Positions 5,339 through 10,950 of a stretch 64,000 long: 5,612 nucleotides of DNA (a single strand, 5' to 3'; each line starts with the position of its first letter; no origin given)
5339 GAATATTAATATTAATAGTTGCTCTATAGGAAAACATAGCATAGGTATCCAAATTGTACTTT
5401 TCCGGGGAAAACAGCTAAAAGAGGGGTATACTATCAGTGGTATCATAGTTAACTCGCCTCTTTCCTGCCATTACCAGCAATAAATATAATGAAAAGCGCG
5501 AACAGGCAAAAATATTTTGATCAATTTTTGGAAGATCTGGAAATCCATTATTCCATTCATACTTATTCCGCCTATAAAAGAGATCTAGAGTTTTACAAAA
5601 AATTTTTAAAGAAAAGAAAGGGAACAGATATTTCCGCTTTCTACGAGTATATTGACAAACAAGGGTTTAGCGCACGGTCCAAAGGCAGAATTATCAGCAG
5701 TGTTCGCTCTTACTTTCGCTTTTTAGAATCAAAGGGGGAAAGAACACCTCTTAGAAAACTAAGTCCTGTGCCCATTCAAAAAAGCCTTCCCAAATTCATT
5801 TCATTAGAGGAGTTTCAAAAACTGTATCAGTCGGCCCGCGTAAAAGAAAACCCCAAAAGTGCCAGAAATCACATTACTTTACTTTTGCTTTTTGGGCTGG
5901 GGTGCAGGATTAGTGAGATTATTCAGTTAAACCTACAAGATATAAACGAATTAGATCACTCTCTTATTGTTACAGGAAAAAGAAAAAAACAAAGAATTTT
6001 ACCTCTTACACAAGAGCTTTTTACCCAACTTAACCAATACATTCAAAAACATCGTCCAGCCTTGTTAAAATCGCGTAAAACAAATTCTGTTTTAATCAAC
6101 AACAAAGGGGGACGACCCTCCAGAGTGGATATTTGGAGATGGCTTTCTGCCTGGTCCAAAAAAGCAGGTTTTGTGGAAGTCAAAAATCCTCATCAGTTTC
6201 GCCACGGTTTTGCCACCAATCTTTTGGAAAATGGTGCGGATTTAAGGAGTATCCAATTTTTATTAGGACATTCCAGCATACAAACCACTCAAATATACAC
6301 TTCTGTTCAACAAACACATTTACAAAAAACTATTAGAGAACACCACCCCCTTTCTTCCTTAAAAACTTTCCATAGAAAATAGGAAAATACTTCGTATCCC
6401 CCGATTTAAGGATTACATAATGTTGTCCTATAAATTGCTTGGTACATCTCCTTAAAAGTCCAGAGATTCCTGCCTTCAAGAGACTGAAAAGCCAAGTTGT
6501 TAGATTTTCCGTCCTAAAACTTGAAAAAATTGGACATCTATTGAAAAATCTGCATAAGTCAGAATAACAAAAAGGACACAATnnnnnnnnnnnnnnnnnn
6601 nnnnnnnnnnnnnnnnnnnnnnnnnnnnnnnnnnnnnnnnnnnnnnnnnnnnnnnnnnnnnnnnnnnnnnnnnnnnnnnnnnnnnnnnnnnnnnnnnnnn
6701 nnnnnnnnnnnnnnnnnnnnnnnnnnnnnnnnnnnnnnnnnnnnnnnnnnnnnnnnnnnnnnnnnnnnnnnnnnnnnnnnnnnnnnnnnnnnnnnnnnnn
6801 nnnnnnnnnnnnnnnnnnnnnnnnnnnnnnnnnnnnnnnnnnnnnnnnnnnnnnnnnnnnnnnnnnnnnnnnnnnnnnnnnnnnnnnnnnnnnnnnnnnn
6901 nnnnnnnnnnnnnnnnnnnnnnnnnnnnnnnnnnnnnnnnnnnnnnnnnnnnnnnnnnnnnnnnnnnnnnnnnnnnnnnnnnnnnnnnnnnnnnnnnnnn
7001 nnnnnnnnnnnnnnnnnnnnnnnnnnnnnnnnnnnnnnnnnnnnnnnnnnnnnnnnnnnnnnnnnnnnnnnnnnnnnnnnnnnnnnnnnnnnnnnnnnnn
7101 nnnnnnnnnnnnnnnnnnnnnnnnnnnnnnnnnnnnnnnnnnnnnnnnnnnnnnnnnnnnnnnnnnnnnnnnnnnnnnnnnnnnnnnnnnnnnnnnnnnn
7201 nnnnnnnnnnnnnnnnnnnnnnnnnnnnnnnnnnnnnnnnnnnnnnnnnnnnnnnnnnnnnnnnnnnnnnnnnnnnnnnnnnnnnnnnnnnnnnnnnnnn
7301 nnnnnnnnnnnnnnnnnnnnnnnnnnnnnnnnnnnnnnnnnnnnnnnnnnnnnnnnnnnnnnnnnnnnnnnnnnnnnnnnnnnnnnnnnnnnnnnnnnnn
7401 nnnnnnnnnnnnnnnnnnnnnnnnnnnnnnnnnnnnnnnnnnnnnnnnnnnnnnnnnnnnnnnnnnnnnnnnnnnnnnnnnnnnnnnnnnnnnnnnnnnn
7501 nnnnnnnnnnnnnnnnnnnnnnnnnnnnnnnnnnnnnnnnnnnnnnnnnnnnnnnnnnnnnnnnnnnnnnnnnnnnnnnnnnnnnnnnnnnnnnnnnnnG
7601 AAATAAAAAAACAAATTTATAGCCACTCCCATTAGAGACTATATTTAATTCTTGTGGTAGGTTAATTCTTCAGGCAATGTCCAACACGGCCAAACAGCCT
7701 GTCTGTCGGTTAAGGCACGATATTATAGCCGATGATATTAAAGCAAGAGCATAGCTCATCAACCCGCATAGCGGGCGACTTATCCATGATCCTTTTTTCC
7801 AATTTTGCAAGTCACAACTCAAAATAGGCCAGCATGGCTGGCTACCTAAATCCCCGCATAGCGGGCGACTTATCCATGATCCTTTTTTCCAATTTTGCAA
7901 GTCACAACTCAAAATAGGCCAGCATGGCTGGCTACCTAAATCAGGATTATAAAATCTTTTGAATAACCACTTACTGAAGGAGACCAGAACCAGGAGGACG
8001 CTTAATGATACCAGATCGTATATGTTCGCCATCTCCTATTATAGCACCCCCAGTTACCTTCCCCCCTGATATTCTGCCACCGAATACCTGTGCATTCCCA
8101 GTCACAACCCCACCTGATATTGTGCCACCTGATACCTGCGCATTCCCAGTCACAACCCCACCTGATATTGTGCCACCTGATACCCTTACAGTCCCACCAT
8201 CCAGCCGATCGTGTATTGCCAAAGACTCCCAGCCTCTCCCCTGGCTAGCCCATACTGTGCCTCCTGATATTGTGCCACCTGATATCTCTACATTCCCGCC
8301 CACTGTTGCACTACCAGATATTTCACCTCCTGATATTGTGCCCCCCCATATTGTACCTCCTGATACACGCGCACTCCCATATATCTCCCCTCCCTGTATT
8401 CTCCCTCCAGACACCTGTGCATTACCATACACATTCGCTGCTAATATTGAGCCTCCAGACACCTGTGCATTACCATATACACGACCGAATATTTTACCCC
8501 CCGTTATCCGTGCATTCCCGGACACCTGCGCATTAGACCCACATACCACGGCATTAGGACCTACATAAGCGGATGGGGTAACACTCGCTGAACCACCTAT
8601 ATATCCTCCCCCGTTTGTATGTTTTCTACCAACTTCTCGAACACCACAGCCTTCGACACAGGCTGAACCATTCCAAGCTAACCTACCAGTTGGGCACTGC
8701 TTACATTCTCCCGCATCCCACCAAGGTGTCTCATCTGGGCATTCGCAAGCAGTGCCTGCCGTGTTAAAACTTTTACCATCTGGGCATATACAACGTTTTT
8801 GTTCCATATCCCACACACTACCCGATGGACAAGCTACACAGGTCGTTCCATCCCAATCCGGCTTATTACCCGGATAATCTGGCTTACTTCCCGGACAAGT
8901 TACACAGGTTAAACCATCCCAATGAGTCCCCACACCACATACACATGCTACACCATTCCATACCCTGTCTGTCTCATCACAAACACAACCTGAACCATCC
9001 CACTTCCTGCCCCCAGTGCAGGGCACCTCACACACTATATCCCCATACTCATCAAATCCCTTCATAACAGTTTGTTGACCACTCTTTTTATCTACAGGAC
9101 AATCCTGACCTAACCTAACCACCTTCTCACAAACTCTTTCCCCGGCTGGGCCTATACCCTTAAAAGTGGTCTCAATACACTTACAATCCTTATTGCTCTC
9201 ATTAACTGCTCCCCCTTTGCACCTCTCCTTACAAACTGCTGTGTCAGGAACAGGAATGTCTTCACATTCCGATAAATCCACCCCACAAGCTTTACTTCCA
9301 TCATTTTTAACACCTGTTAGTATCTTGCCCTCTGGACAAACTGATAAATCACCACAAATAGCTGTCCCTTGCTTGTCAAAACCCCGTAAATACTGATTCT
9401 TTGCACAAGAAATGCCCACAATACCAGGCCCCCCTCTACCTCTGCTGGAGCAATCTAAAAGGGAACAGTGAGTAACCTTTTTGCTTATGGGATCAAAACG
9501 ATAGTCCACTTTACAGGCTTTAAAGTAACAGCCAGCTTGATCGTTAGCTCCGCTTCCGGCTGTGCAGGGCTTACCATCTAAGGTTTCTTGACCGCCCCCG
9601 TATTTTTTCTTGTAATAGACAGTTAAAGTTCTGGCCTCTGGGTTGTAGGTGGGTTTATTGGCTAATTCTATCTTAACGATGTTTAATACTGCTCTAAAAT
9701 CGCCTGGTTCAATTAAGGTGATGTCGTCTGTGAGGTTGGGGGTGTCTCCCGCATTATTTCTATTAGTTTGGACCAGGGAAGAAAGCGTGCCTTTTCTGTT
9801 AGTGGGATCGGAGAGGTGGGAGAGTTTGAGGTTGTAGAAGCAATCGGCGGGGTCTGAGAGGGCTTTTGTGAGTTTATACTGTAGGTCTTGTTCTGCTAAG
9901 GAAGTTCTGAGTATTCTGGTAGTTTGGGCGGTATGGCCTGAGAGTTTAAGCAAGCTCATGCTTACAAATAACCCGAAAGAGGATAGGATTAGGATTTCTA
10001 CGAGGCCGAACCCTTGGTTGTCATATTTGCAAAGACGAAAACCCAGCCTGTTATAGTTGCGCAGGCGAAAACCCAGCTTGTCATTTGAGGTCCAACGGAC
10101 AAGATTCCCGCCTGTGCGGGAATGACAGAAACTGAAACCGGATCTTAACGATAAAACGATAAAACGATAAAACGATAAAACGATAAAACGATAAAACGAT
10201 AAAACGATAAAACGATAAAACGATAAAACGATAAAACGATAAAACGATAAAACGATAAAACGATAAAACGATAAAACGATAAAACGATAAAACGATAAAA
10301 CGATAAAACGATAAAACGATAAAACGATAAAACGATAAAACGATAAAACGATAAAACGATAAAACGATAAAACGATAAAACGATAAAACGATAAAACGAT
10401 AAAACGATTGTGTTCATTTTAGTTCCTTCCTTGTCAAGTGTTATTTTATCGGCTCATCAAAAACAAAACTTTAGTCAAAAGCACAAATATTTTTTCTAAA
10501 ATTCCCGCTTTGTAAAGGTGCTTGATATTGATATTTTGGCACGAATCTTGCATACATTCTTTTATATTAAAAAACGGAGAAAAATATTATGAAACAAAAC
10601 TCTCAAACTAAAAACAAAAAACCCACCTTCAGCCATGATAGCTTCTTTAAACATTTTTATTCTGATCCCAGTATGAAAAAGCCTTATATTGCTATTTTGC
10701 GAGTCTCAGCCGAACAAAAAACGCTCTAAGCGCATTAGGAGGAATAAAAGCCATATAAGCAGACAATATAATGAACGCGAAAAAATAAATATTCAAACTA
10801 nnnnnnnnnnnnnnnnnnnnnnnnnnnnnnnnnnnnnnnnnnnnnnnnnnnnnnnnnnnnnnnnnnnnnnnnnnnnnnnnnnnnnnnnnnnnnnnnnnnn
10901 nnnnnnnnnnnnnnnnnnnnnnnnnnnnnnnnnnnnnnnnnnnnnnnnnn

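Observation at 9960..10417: An exact 32 x 8-bp repeat sits between an RBS+ATG and a start-less prepilin-type giant surface protein: frameshift ON/OFF switch, currently OFF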

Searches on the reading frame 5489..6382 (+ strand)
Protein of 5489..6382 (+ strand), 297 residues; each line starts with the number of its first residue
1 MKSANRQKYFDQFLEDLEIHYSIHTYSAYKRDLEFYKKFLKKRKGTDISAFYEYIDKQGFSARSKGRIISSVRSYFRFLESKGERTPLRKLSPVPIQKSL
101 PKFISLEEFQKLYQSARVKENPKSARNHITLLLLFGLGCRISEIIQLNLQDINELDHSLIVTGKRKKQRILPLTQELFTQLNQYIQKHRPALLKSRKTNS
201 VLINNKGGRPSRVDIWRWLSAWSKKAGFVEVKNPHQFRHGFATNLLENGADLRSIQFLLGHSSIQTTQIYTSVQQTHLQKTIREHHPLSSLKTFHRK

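Call 78: find_encoding_contigs(protein=window:5489-6382:+, flank=8000, max_places=6)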
Protein window:5489-6382:+ (297 aa): 1 contig read that carries it; 1 place shown.
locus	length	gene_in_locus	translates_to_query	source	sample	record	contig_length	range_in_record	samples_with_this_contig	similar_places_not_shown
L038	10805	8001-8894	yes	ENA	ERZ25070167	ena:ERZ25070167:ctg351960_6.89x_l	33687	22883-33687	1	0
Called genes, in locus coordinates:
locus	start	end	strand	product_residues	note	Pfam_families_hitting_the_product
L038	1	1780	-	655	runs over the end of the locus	PF01926:MMR_HSR1, PF02421:FeoB_N, PF07670:Gate, PF07664:FeoB_C, PF07670:Gate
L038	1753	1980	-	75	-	PF04023:FeoA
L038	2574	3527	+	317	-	PF00291:PALP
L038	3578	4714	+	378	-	PF21088:MS_channel_1st (weak), PF00924:MS_channel_2nd, PF21082:MS_channel_3rd (weak)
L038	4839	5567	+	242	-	PF01138:RNase_PH, PF03725:RNase_PH_C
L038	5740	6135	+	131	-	-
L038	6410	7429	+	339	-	-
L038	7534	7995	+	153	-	-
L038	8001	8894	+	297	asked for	PF02899:Phage_int_SAM_1, PF00589:Phage_integrase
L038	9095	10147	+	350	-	PF02628:COX15-CtaA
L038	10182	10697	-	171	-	-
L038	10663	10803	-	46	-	?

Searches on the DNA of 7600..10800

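Call 75: search_rna_families(source=window, start=7600, end=10800, threshold=evalue, max_evalue=1)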
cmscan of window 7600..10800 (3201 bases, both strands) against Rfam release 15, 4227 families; matches with E-value up to 1: 0.
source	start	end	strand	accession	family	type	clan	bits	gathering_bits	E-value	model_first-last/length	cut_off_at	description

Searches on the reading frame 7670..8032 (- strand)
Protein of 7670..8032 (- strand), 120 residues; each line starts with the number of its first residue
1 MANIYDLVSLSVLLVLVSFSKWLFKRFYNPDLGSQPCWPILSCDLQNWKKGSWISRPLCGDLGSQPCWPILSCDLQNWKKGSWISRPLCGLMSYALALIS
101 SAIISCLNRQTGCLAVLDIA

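Call 9: search_protein_families(library=pfam, proteins=[window:7670-8032:-], max_evalue=0.1)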
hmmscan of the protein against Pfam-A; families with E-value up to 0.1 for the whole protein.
window:7670-8032:- (120 aa): 1 family
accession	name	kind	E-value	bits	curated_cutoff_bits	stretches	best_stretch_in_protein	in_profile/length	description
PF19046.5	GM130_C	-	0.019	15.2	23.5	0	30-40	25-35/46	GM130 C-terminal binding motif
